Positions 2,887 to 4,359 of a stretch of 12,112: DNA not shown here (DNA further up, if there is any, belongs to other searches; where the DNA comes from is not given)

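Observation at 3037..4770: Tightly coupled ComF-like PRTase + DprA/Smf-like gene pair: candidate DprA-PRTase conflict system in an archaeal genome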

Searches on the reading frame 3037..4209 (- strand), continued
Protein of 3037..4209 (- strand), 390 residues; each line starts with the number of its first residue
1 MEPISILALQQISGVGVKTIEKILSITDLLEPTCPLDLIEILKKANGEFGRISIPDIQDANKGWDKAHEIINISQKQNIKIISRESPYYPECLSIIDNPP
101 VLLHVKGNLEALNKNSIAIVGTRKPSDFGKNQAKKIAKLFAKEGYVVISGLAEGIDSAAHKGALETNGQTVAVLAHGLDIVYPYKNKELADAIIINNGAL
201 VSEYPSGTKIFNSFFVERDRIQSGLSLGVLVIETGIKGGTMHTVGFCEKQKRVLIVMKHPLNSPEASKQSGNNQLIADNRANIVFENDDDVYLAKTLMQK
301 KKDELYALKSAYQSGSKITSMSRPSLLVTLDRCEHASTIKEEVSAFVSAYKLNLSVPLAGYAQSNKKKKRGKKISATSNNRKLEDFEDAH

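Call 52: predict_structure(alignment_id=A2)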
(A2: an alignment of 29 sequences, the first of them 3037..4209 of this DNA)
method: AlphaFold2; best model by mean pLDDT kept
length: 390 residues; sequences in the alignment: 29
mean_pLDDT: 80.1   pTM: 0.76
mean pLDDT of the five models: 80.1, 79.9, 78.7, 77.6, 73.7
residues with pLDDT >= 90: 243; 70-90: 63; 50-70: 8; < 50: 76
segments of 3 or more residues with pLDDT < 50: 315-390
pLDDT, mean of each block of 10 residues (from residue 1): 95 93 92 97 97 96 96 93 94 90 96 97 93 98 97 95 97 87 76 96 84 82 95 89 89 94 77 95 94 96 88 48 29 30 30 30 33 34 33
secondary structure, 60 per line:
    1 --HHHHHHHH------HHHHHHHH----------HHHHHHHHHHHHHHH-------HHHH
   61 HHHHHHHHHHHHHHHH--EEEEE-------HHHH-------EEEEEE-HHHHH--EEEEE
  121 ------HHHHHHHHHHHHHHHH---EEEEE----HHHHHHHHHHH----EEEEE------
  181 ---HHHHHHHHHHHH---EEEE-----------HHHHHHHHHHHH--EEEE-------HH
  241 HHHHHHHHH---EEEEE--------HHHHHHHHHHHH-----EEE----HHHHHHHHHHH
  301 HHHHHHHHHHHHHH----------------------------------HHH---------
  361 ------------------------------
elements in order: H3-10 H17-24 H35-49 H57-76 E79-83 H91-94 E102-107 H109-113 E116-120 H127-142 E146-150 H155-165 E170-174 H184-195 E199-202 H214-225 E228-231 H239-249 E253-257 H266-277 E283-285 H290-314

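Call 57: search_dna_similar(query=window:3037-4209:-, collection=phages, mode=protein, max_rows=15)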
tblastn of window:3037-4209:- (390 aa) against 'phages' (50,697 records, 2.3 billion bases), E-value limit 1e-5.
Records with a match: 43; places in all: 43; records where one place covers at least 80% of the query: 0.
Best place of each record, by identity: <60% 43.
By first word of the organism name: Bacteriophage 11; Listeria 6; Burkholderia 5; Salmonella 4; Gordonia 4; Escherichia 2; Acinetobacter 2; Pseudomonas 2; Peduovirus 2; Thermus 1; and 4 more.
By host as written in the record: - 18; Listeria monocytogenes 6; Gordonia terrae 3612 4; Homo sapiens 2; Burkholderia gladioli 2; Burkholderia pseudomallei BP82 2; Escherichia coli O157:H7 ATCC 43895 1; Pseudomonas aeruginosa 02-5135 1; and 7 more.
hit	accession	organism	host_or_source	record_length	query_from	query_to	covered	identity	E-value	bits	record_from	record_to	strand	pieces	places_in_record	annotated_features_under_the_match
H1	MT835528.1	Bacteriophage sp.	human fecal samples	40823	5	289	73%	35.6%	3e-39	154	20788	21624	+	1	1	record has no annotation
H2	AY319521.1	Salmonella phage SopEPhi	-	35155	89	289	52%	38.9%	4e-37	149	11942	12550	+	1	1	unknown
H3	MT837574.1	Bacteriophage sp.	human fecal samples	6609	85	292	53%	37.1%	1e-24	111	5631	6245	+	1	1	record has no annotation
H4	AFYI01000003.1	Salmonella enterica subsp. enterica serovar Infantis str. ...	Homo sapiens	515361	85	308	57%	34.2%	2e-30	129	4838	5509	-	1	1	DNA protecting protein DprA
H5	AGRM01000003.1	Salmonella enterica subsp. houtenae str. ATCC BAA-1581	Homo sapiens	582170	85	308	57%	34.2%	3e-29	125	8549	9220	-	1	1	DNA protecting protein DprA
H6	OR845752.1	Escherichia phage ECO95 1-6-1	Escherichia coli O157:H7 ATCC 43895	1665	89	308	56%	34.8%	2e-31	130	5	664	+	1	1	record has no annotation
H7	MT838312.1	Bacteriophage sp.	human fecal samples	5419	87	291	53%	35.7%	3e-23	107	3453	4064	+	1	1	record has no annotation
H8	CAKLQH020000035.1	Acinetobacter phage MD-2021a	not known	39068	85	257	44%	42.2%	5e-33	136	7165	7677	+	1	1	smf: DNA protecting protein DprA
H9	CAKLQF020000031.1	Acinetobacter phage MD-2021a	not known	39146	85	257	44%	42.2%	5e-33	136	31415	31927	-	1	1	smf: DNA protecting protein DprA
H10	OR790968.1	Pseudomonas phage PfAC02a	Pseudomonas aeruginosa 02-5135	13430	89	256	43%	42.9%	3e-37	149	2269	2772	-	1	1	DNA processing protein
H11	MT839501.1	Bacteriophage sp.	human fecal samples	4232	89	289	52%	35.0%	5e-25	112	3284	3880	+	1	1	record has no annotation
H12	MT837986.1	Bacteriophage sp.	human fecal samples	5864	87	286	51%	34.1%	5e-14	80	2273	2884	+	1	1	record has no annotation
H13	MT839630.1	Bacteriophage sp.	human fecal samples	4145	89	302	55%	31.7%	3e-22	104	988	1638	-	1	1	record has no annotation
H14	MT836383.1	Bacteriophage sp.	human fecal samples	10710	89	284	50%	34.3%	2e-23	108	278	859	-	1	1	record has no annotation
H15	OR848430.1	Listeria phage LM 4-14-1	Listeria monocytogenes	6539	89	252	42%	40.9%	1e-28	123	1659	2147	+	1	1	record has no annotation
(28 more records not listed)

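Call 60: get_annotated_region(hit=H2, flank=3500)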
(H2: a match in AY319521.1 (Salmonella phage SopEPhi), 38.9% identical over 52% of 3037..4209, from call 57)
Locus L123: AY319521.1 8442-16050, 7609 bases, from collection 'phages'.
description: Salmonella phage SopEPhi, complete sequence.
organism: Salmonella phage SopEPhi (NCBI taxid 3118720)
taxonomy: Viruses; Duplodnaviria; Heunggongvirae; Uroviricota; Caudoviricetes; Peduoviridae; Felsduovirus; Felsduovirus SopEphi
host: -; source: -; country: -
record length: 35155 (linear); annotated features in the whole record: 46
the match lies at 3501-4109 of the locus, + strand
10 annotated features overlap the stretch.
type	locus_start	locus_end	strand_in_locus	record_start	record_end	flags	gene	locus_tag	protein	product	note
CDS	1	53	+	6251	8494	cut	-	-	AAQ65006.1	unknown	truncated with respect to similar proteins; similar to A protein of bacteriophage 186 and gpA of bacteriophage P2; orf9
CDS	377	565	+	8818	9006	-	-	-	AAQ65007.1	unknown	orf10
CDS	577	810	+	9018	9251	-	-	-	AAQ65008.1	unknown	similar to DinI-like protein in retron EC67; orf11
CDS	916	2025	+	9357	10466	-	-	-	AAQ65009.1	unknown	orf12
CDS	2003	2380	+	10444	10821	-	-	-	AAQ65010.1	unknown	orf13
CDS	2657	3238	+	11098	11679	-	-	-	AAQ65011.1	unknown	orf14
CDS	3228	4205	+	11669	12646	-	-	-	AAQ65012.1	unknown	orf15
CDS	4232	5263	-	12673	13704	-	-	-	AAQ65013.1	unknown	similar to portal vector protein gpQ in bacteriophage P2; orf16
CDS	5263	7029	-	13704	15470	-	-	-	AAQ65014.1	unknown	similar to ATP charging protein gpP in bacteriophage P2; orf17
CDS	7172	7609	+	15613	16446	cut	-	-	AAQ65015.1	unknown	similar to gpO probable capsid scaffolding protein in bacteriophage P2; orf18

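Call 61: fold_search(model_id=the predicted structure, library=pdb)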
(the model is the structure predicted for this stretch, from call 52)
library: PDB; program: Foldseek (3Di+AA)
matches with E <= 10: 1600; with E <= 0.001: 52
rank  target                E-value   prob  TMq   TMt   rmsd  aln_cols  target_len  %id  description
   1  3maj                  2.9e-21  1.00  0.63  0.69   3.5       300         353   30  Crystal structure of putative DNA processing protein DprA from Rhodopseudomonas palustris CGA009 (released 2010-05-12)
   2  3uqz_A                3.8e-21  1.00  0.61  0.82   3.6       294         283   27  X-ray structure of DNA processing protein A (DprA) from Streptococcus pneumoniae (released 2012-08-29)
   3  8zva                  4.3e-21  1.00  0.58  0.73   4.6       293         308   27  structure of ShosA from E.coli APEC O1 (released 2025-04-09)
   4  3uqz_C                6.4e-21  1.00  0.62  0.83   3.5       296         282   27  X-ray structure of DNA processing protein A (DprA) from Streptococcus pneumoniae (released 2012-08-29)
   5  3uqz_B                3.1e-20  1.00  0.62  0.84   3.5       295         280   27  X-ray structure of DNA processing protein A (DprA) from Streptococcus pneumoniae (released 2012-08-29)
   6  5mll_A                2.1e-17  1.00  0.50  0.86   2.7       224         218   27  Structure of HpDprA at 1.9 Angstroms resolution (released 2017-12-20)
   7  4ljk_B                3.2e-17  1.00  0.50  0.87   2.6       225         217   27  Structural insights into the unique single-stranded DNA binding mode of DNA processing protein A from Helicobacter pyl (released 2014-01-01)
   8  4ljk_A                4.0e-17  1.00  0.49  0.86   2.7       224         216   28  Structural insights into the unique single-stranded DNA binding mode of DNA processing protein A from Helicobacter pyl (released 2014-01-01)
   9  4ljr_A                4.0e-17  1.00  0.49  0.87   2.6       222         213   28  Structural insights into the unique single-stranded DNA binding mode of DNA processing protein A from Helicobacter pyl (released 2014-01-01)
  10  4ljl_A                4.2e-17  1.00  0.50  0.86   2.8       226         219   27  Structural insights into the unique single-stranded DNA binding mode of DNA processing protein A from Helicobacter pyl (released 2014-01-01)
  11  5mll_B                4.5e-17  1.00  0.48  0.83   3.5       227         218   26  Structure of HpDprA at 1.9 Angstroms resolution (released 2017-12-20)
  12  4ljk_G                6.3e-17  1.00  0.48  0.86   2.7       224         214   27  Structural insights into the unique single-stranded DNA binding mode of DNA processing protein A from Helicobacter pyl (released 2014-01-01)
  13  4ljk_F                1.2e-16  1.00  0.49  0.83   3.0       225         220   28  Structural insights into the unique single-stranded DNA binding mode of DNA processing protein A from Helicobacter pyl (released 2014-01-01)
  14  4ljk_D                7.1e-16  1.00  0.48  0.85   3.0       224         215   26  Structural insights into the unique single-stranded DNA binding mode of DNA processing protein A from Helicobacter pyl (released 2014-01-01)
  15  6y01_AAA              5.8e-07  1.00  0.35  0.78   3.4       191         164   20  The structure of the molybdenum cofactor binding protein from the phototrophic bacterium Rippkaea orientalis (released 2020-09-16)
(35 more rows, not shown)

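Call 64: search_protein_families(library=padloc, proteins=[L123:2657-3238:+, L123:3228-4205:+, P0222], max_evalue=0.001)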
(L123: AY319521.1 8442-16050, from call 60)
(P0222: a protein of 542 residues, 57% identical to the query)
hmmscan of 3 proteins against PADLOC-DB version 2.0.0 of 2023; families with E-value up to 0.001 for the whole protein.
L123:2657-3238:+ (193 aa): 3 families
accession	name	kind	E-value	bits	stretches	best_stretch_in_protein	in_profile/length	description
PDLC03962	ShosT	-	6.1e-17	60.3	1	38-187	55-210/237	-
PDLC03928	PsyrT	-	6.9e-10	35.8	1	44-190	546-686/689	-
PDLC02866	DpdF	-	0.00026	18.7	1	133-185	202-251/255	DpdF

L123:3228-4205:+ (325 aa): 3 families
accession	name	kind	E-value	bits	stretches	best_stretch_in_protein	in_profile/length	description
PDLC03961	ShosA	-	4.6e-71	237.6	1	41-277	35-260/303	-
PDLC02997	ShosA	-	3.3e-29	100.2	1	80-259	93-271/327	-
PDLC03927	PsyrA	-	1.4e-28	98.1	1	81-294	93-298/398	-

P0222 (542 aa): 5 families
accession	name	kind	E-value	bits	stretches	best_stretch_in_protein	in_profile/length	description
PDLC03961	ShosA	-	3.9e-76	254.2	1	224-507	13-287/303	-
PDLC02997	ShosA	-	9.2e-39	131.6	1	293-475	89-271/327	-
PDLC03927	PsyrA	-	8.6e-34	115.3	1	290-522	85-304/398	-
PDLC03962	ShosT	-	2e-14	52.1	1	30-204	20-207/237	-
PDLC03928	PsyrT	-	9.7e-05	18.8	1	134-205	610-681/689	-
